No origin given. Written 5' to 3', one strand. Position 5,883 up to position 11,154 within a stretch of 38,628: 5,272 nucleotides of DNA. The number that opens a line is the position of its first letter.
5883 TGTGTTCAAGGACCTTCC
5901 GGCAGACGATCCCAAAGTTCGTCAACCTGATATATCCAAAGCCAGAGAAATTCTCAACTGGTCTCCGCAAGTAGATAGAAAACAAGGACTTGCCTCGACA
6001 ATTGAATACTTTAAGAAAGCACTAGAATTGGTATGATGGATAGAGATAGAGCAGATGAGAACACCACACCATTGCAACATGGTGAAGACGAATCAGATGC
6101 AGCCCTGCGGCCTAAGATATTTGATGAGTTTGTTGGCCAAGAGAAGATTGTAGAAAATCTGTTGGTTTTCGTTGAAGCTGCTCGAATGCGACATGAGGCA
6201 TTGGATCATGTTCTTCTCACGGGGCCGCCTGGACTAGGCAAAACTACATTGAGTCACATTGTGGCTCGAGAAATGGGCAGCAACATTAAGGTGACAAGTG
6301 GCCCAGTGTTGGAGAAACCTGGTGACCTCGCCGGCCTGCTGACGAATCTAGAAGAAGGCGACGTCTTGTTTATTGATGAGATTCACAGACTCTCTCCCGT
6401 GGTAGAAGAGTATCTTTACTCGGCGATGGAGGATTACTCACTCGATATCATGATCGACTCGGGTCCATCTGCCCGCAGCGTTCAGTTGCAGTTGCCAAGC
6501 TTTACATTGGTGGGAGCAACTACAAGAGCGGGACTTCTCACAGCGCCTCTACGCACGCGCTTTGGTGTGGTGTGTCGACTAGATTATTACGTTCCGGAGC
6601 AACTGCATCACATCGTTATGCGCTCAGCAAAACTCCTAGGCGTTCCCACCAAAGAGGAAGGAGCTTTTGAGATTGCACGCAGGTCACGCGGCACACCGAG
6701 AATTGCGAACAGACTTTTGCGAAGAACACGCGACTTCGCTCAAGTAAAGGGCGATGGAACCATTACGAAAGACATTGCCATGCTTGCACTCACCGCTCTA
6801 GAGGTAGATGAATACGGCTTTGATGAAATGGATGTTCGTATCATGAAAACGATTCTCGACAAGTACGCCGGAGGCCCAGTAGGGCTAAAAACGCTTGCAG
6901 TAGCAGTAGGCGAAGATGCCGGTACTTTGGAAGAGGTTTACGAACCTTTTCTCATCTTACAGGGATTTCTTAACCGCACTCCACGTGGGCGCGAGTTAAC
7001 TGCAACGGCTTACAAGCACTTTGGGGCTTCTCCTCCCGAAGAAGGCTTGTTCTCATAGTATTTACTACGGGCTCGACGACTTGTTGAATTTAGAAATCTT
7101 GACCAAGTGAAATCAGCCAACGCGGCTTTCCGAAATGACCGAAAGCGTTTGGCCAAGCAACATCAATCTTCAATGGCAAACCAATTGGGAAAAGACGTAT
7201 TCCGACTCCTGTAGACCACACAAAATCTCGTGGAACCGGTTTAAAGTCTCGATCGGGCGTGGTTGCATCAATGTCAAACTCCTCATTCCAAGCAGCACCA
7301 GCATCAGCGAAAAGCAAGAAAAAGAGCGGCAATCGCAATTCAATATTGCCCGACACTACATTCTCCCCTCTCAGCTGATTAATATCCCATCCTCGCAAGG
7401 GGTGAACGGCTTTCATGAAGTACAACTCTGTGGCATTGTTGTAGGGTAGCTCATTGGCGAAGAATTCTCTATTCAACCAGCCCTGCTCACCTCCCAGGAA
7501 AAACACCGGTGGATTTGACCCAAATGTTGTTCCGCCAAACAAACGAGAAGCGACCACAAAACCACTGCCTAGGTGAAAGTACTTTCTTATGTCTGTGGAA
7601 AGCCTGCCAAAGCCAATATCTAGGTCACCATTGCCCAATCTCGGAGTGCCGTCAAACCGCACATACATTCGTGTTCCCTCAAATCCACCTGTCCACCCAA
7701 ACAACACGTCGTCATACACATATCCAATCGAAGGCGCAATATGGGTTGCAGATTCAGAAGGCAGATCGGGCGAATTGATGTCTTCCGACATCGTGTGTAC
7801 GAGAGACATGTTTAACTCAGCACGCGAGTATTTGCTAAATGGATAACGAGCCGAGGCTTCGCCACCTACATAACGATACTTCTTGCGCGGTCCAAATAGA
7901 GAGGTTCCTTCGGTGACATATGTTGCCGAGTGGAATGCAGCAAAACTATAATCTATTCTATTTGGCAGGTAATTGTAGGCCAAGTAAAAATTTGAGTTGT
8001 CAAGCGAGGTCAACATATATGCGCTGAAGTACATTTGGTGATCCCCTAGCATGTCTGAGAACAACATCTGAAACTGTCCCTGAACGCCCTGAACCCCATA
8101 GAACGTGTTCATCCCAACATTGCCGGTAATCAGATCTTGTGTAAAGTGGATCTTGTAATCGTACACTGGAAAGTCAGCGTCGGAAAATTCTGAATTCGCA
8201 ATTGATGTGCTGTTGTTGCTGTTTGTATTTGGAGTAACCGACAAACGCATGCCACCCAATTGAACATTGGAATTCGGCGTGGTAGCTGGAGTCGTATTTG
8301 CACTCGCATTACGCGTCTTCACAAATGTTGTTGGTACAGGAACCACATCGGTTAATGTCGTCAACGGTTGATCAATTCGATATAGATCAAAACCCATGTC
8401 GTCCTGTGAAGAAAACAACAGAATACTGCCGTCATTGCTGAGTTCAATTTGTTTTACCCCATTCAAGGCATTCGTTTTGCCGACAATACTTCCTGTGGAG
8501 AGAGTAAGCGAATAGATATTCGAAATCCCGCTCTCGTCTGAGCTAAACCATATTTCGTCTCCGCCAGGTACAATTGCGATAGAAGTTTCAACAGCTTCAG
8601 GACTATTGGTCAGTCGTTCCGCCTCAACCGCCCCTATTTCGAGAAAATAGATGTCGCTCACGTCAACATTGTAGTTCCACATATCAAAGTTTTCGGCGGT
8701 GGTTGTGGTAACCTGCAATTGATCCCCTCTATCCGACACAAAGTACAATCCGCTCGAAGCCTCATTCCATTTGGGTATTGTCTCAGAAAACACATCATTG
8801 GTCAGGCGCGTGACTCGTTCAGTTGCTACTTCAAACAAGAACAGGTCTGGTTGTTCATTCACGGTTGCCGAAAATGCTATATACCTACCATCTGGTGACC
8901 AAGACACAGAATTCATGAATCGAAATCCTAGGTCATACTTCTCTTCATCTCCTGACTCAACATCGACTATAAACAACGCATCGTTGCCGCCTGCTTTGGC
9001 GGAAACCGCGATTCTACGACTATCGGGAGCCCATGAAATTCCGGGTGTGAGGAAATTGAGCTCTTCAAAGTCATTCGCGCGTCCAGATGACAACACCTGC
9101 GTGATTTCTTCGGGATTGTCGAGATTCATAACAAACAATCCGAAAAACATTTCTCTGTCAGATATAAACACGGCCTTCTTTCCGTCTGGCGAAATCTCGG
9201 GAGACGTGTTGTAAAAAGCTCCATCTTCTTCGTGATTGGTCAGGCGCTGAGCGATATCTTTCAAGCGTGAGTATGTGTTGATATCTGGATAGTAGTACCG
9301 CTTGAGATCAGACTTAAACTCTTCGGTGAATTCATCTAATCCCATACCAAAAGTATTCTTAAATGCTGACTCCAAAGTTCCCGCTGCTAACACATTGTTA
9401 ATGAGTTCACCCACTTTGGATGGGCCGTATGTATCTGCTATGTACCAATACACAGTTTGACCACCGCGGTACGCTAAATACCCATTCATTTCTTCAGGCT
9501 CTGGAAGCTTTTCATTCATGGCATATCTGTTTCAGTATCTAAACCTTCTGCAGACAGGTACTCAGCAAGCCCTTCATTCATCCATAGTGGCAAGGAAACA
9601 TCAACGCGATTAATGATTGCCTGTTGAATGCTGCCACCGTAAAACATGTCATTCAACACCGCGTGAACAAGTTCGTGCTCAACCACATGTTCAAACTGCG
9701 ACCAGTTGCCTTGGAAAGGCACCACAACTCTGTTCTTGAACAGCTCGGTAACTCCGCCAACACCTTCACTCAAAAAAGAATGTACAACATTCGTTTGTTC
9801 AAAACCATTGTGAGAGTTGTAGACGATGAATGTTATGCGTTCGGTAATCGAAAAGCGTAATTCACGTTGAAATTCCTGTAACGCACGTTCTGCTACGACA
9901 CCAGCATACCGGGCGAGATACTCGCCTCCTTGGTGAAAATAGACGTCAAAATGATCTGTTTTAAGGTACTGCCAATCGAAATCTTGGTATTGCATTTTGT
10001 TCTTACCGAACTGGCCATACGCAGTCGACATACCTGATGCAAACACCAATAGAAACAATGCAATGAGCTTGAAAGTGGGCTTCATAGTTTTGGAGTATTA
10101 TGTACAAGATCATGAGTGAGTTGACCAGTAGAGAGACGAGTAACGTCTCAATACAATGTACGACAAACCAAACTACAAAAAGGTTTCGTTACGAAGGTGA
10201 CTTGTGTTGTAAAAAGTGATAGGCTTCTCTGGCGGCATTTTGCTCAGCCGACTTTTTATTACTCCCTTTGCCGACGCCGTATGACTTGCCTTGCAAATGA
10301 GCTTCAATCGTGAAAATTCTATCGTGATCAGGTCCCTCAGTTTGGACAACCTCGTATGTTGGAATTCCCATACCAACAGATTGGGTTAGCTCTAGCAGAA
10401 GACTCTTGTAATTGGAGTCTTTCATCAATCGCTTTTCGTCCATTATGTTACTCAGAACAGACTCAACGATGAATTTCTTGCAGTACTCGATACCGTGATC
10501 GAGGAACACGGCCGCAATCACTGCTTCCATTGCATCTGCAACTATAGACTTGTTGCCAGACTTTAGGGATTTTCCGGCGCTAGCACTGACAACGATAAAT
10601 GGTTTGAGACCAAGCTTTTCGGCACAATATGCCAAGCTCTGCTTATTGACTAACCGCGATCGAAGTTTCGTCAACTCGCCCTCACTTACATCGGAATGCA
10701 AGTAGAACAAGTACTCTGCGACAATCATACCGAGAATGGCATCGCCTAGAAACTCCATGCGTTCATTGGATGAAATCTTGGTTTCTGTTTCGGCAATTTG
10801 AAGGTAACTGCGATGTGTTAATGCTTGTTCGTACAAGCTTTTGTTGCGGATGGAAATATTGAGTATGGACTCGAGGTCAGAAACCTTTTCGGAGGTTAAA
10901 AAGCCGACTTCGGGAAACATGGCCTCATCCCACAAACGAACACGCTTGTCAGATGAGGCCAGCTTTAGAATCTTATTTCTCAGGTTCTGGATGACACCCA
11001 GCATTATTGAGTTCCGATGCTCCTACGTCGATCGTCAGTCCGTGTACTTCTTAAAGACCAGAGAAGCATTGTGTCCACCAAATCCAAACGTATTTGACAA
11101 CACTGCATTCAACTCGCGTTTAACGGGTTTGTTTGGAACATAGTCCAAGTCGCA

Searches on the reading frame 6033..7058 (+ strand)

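Call 29: search_protein_families(library=pfam, proteins=[window:6033-7058:+], max_evalue=0.00001)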
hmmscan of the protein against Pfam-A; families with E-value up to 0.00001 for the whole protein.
window:6033-7058:+ (341 aa): 7 families
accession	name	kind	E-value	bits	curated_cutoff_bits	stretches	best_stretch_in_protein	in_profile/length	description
PF05496.18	RuvB_N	-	5.3e-79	264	27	1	25-183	1-159/159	Holliday junction DNA helicase RuvB P-loop domain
PF17864.7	AAA_lid_4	-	8.9e-32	109.1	27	1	186-259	1-74/74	RuvB AAA lid domain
PF05491.19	RuvB_C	-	9.5e-25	86.8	24.7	1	260-330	1-71/72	RuvB C-terminal winged helix domain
PF00004.35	AAA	-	1.3e-18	68.2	21.2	1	60-183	1-129/131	ATPase family associated with various cellular activities (AAA)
PF07728.20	AAA_5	-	7.8e-09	36.1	22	1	59-177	1-139/139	AAA domain (dynein-related subfamily)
PF06068.19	TIP49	-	1.4e-06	28.2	23.8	0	30-88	23-81/347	TIP49 P-loop domain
PF13191.12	AAA_16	-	2.9e-06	28.3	32.6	0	32-84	1-51/167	AAA ATPase domain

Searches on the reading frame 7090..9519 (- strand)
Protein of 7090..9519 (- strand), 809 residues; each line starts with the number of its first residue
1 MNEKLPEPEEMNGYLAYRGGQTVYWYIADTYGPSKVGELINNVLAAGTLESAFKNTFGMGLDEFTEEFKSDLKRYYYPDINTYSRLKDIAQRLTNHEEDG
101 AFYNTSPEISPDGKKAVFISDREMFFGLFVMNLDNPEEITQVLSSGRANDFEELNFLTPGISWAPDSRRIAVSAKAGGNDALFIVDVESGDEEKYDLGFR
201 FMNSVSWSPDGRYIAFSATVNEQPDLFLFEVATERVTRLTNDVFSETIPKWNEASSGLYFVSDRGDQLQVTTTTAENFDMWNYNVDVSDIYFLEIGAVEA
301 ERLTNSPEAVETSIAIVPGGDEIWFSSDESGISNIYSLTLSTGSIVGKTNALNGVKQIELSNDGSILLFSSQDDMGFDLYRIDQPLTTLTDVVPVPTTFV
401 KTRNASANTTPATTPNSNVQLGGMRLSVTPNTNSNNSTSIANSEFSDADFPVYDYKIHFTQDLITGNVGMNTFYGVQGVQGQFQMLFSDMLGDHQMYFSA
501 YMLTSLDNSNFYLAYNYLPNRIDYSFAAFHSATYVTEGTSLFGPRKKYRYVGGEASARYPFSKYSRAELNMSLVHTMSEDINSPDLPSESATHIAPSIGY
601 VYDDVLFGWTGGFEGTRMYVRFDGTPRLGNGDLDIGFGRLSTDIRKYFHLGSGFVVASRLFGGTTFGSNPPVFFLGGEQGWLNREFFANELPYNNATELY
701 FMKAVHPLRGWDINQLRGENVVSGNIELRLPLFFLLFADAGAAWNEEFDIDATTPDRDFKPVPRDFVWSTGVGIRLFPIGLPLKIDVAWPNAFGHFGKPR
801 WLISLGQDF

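Call 29: search_protein_families(library=pfam, proteins=[window:7090-9519:-], max_evalue=0.00001)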
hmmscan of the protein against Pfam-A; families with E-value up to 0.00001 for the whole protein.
window:7090-9519:- (809 aa): 2 families
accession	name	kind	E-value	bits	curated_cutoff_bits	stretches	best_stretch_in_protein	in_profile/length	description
PF07676.18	PD40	-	8.1e-18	64.3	20.9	0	91-123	2-30/38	WD40-like Beta Propeller Repeat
PF00930.27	DPPIV_N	-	1.2e-07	31.3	22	0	182-368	160-344/354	Dipeptidyl peptidase IV (DPP IV) N-terminal region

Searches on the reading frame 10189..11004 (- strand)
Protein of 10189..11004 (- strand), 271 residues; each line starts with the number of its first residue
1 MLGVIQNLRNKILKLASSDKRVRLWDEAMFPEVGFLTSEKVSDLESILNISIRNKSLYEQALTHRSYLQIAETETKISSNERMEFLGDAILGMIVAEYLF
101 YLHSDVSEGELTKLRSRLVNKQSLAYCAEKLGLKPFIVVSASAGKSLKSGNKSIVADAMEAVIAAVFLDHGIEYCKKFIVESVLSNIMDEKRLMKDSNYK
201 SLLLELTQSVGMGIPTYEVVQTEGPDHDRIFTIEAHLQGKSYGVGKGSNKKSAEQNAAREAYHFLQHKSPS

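Call 29: search_protein_families(library=pfam, proteins=[window:10189-11004:-], max_evalue=0.00001)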
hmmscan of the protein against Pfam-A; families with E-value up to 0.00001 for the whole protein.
window:10189-11004:- (271 aa): 4 families
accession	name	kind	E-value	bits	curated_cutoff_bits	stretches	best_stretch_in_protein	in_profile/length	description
PF14622.11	Ribonucleas_3_3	-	7e-36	123.7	35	1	54-186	1-127/128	Ribonuclease-III-like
PF00636.31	Ribonuclease_3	-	1.9e-23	83.6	27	1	81-171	1-102/102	Ribonuclease III domain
PF00035.32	dsrm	-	2.8e-17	63.5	23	1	199-263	1-64/66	Double-stranded RNA binding motif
PF22935.1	RM44_endonuclase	-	2.7e-08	34.4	27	1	54-165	19-138/139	Large ribosomal subunit protein mL44, endonuclease domain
